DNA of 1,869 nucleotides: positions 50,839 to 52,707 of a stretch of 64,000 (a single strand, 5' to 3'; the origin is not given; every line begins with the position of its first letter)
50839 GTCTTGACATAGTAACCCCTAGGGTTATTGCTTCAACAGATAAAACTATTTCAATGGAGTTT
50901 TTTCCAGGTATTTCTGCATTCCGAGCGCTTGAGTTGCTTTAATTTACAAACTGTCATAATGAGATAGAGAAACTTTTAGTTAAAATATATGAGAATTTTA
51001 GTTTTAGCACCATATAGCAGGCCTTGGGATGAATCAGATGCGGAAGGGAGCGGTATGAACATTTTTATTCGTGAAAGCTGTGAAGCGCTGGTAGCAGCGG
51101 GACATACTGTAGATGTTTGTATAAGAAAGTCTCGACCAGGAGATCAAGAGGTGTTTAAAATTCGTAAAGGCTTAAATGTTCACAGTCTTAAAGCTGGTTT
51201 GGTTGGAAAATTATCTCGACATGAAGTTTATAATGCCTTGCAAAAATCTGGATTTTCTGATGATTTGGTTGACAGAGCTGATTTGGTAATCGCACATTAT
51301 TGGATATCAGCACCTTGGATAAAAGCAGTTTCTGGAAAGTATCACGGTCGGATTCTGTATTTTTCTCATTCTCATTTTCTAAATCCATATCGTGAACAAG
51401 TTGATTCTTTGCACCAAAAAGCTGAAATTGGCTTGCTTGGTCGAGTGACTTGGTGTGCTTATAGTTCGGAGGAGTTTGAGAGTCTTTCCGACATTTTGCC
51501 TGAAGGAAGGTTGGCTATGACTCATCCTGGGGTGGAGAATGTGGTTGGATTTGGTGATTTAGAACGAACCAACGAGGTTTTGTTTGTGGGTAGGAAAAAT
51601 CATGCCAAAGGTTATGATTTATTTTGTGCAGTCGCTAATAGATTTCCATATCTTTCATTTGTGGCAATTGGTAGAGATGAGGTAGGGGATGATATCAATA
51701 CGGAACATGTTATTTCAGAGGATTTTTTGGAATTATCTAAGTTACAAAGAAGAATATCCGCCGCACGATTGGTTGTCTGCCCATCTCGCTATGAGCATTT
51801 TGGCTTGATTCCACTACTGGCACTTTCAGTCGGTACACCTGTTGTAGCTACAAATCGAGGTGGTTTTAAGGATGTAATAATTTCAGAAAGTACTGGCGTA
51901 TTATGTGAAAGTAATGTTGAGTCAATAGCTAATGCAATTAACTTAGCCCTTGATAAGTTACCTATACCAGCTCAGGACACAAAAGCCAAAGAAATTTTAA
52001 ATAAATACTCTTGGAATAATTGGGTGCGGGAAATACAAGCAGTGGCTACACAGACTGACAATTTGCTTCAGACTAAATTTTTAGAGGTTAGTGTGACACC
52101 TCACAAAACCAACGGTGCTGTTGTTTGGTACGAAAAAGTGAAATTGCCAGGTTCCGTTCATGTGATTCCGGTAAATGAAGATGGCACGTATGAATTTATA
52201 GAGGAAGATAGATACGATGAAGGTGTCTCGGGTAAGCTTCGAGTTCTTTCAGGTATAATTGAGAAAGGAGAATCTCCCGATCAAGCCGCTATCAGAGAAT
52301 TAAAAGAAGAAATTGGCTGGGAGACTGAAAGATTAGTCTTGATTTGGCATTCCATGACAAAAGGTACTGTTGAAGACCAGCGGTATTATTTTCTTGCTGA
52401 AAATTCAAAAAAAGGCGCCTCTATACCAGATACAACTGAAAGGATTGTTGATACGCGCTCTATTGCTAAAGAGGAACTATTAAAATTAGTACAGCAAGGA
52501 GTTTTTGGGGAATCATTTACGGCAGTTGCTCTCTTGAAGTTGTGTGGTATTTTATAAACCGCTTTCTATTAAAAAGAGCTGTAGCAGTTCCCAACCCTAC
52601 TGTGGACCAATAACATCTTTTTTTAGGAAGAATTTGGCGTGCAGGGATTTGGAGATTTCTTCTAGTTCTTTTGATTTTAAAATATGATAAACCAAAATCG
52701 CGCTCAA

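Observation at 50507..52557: GT4 glycosyltransferase fused to a NUDIX hydrolase, behind a 480-bp AT-rich spacer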

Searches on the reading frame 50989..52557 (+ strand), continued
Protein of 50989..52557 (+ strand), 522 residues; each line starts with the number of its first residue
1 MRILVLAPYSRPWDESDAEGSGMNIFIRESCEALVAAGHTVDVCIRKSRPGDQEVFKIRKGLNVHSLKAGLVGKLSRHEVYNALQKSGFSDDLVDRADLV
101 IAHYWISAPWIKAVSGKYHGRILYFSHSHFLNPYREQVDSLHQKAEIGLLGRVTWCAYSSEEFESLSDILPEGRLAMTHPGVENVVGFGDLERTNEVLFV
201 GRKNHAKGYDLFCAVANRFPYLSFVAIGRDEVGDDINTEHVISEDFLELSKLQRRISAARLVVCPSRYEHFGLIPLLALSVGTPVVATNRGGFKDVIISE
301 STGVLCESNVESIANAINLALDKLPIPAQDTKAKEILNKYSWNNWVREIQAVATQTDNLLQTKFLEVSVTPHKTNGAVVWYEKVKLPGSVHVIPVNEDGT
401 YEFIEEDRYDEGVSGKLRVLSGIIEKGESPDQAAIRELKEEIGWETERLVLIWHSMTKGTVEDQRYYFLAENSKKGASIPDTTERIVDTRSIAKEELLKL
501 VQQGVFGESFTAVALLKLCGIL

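Call 78: fold_search(model_id=the predicted structure, library=pdb)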
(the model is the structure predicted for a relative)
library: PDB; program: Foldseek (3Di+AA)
matches with E <= 10: 1914; with E <= 0.001: 79
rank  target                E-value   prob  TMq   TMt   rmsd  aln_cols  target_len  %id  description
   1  4feu_C                5.0e-06  1.00  0.48  0.51   7.4       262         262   16  Crystal structure of the aminoglycoside phosphotransferase APH(3')-Ia, with substrate kanamycin and small molecule inh (released 2012-06-20)
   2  4feu_F                6.7e-06  1.00  0.53  0.60   5.3       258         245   18  Crystal structure of the aminoglycoside phosphotransferase APH(3')-Ia, with substrate kanamycin and small molecule inh (released 2012-06-20)
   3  4r7b_B                6.7e-06  1.00  0.51  0.51   9.3       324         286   10  Crystal structure of pneumococcal LicA in complex with choline (released 2015-08-12)
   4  4gkh_K                8.7e-06  1.00  0.51  0.53   6.3       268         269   17  Crystal structure of the aminoglycoside phosphotransferase APH(3')-Ia, with substrate kanamycin and small molecule inh (released 2012-09-05)
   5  4r78                  1.0e-05  1.00  0.56  0.56   8.5       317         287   10  Crystal structure of LicA in complex with AMP (released 2015-08-12)
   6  4gkh_G                1.1e-05  1.00  0.53  0.56   7.5       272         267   16  Crystal structure of the aminoglycoside phosphotransferase APH(3')-Ia, with substrate kanamycin and small molecule inh (released 2012-09-05)
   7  4ej7_B                1.1e-05  1.00  0.43  0.46  11.2       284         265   15  Crystal structure of the aminoglycoside phosphotransferase APH(3')-Ia, ATP-bound (released 2012-04-18)
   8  4gki_L                1.1e-05  1.00  0.51  0.54   7.3       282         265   16  Crystal structure of the aminoglycoside phosphotransferase APH(3')-Ia, with substrate kanamycin and small molecule inh (released 2012-09-05)
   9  4few_A                1.2e-05  1.00  0.50  0.53   5.5       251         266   18  Crystal structure of the aminoglycoside phosphotransferase APH(3')-Ia, with substrate kanamycin and small molecule inh (released 2012-06-20)
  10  4feu_A                1.2e-05  1.00  0.52  0.57   5.4       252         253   17  Crystal structure of the aminoglycoside phosphotransferase APH(3')-Ia, with substrate kanamycin and small molecule inh (released 2012-06-20)
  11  4fev_A                1.4e-05  1.00  0.50  0.53   5.4       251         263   18  Crystal structure of the aminoglycoside phosphotransferase APH(3')-Ia, with substrate kanamycin and small molecule inh (released 2012-06-20)
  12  8i85_A                1.4e-05  1.00  0.54  0.55   8.2       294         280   12  Crystal structure of Cph001-D189N in complex with ATP (released 2024-01-10)
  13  4gkh_C                1.5e-05  1.00  0.52  0.55   7.4       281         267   16  Crystal structure of the aminoglycoside phosphotransferase APH(3')-Ia, with substrate kanamycin and small molecule inh (released 2012-09-05)
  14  9h2z_A                1.5e-05  1.00  0.52  0.49   9.5       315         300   12  Crystal structure of APH(2")-IVa alternate (soaking with EK3-18 inhibitor) (released 2025-02-05)
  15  4few_F                1.7e-05  1.00  0.43  0.45  10.7       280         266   15  Crystal structure of the aminoglycoside phosphotransferase APH(3')-Ia, with substrate kanamycin and small molecule inh (released 2012-06-20)
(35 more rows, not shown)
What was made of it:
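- Closest known: Kinase plus HxGH-nucleotidyltransferase activation pairs: the Kennedy pathway. Same: The operon's K has the APH/choline-kinase fold, with LicA and ChoK/EthK among the top fold hits (call 78).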

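Call 97: fold_search(model_id=the predicted structure, library=viral)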
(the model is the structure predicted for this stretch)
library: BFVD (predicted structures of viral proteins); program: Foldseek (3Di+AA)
matches with E <= 10: 625; with E <= 0.001: 193
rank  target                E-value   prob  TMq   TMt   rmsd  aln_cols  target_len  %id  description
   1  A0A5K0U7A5            4.9e-14  1.00  0.57  0.58   5.8       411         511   19  Glycosyltransferase family group 1 protein [Yasminevirus sp. GU-2018]
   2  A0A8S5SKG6            8.3e-12  1.00  0.49  0.50   5.4       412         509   14  Glycosyl transferase family 1 domain-containing protein [Myoviridae sp. ctQVY25]
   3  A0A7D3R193            1.0e-11  1.00  0.55  0.34   4.6       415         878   13  Glycosyl transferase family 1 [Fadolivirus FV1/VV64]
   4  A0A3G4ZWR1            3.3e-10  1.00  0.44  0.53   9.0       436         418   15  Glycosyltransferase [Edafosvirus sp.]
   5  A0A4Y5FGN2            8.5e-10  1.00  0.27  0.60   3.9       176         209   19  ADP-ribose pyrophosphatase [Lactobacillus phage 3-521]
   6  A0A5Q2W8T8            9.9e-10  1.00  0.45  0.71   5.1       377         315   11  (no name in the UniProt tables at hand)
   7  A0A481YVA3            1.0e-09  1.00  0.46  0.64   6.9       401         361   15  Glycosyl transferase [Marseillevirus LCMAC103]
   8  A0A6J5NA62            1.4e-09  1.00  0.47  0.70   4.8       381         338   15  RfaG Glycosyltransferase [uncultured Caudovirales phage]
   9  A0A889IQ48            1.7e-09  1.00  0.46  0.61   6.9       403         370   13  (no name in the UniProt tables at hand)
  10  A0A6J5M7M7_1          1.8e-09  1.00  0.49  0.34   5.3       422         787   12  Methyltransferase FkbM [uncultured Caudovirales phage]
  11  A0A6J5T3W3            2.0e-09  1.00  0.42  0.21   8.7       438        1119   12  Glyco_tranf_GTA_type domain containing protein [uncultured Caudovirales phage]
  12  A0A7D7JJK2            2.2e-09  1.00  0.48  0.62   5.6       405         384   14  (no name in the UniProt tables at hand)
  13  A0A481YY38            3.0e-09  1.00  0.40  0.30   6.7       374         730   12  Glycosyl transferase [Marseillevirus LCMAC202]
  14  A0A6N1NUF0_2          3.6e-09  1.00  0.46  0.30   7.0       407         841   13  Glycosyltransferases group 1 [Tupanvirus soda lake]
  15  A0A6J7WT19            4.2e-09  1.00  0.46  0.58   8.2       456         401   15  RfaG Glycosyltransferase [uncultured Caudovirales phage]
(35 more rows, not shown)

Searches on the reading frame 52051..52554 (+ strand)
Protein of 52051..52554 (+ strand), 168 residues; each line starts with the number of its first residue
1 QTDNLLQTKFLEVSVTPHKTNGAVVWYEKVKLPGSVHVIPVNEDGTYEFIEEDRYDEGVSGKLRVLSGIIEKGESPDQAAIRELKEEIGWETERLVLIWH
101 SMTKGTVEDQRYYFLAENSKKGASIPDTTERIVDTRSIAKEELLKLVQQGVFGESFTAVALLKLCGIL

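Call 11: search_solved_structures(query=window:52051-52554:+, max_evalue=0.01, show_alignments=2)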
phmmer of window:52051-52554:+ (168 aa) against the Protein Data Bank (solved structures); distinct sequences matched with E-value up to 0.01: 13.
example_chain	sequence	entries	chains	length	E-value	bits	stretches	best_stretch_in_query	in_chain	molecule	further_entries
1v8i_A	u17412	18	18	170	2.6e-10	43.5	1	27-158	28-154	ADP-ribose pyrophosphatase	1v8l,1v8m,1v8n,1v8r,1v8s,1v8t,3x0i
1v8v_A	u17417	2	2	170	6.9e-10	42.1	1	27-158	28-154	ADP-ribose pyrophosphatase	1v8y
1v8u_A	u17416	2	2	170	6.9e-10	42.1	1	27-158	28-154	ADP-ribose pyrophosphatase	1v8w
8zr8_A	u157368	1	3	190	8.2e-10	41.8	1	19-161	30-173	Methanol dehydrogenase activator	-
8wv3_A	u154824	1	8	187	8.8e-10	41.8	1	19-161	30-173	ADP-ribose pyrophosphatase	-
9jax_E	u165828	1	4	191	9.5e-10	41.7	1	19-161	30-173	ADP-ribose pyrophosphatase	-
2yvm_A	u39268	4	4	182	7.5e-08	35.5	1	35-161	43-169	MutT/nudix family protein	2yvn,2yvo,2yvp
1mut_A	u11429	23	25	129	6.9e-05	25.8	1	44-94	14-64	NUCLEOSIDE TRIPHOSPHATE PYROPHOSPHOHYDROLASE | Mutator mutT protein | 7,8-dihydro-8-oxoguanine-triphosphatase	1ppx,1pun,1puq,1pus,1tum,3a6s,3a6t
1sjy_A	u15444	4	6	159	0.00024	24.1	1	38-150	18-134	MutT/nudix family protein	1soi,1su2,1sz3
2w4e_A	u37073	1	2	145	0.00038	23.4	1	33-151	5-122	MUTT/NUDIX FAMILY PROTEIN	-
7syc_A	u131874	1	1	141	0.00084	22.3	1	45-91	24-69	7,8-dihydro-8-oxoguanine-triphosphatase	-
1vhg_A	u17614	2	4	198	0.0024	20.8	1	14-98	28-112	ADP compounds hydrolase nudE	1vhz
3ees_A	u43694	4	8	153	0.0076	19.2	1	56-93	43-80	Probable pyrophosphohydrolase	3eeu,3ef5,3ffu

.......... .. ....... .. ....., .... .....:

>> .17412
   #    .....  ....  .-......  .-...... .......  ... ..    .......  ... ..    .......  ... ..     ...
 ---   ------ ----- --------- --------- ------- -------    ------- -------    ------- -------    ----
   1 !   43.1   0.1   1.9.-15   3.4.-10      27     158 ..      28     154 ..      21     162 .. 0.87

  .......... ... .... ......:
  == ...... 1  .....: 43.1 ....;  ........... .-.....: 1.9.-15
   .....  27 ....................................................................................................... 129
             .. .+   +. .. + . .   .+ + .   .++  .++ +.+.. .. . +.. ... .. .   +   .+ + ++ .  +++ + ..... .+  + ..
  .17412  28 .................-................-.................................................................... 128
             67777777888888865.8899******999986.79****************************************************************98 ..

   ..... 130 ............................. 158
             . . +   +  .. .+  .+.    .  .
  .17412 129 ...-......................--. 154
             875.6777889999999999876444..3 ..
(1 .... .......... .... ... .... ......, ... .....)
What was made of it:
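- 52051..52554 (+): ADPRase-type Nudix module, residues 355-522: an N-terminal beta-sheet sub-domain plus the Nudix fold. T. thermophilus ADPRase 1v8i, E 2.6e-10 (call 11).
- On ADP-ribose pyrophosphatase (NudF/NudE/YffH clade): 1v8i at E 2.6e-10, query residues 27-158 aligned to chain residues 28-154 (call 11). The window has H-S-M-T-K-G where T. thermophilus ADPRase has V-S-P-G (call 11).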
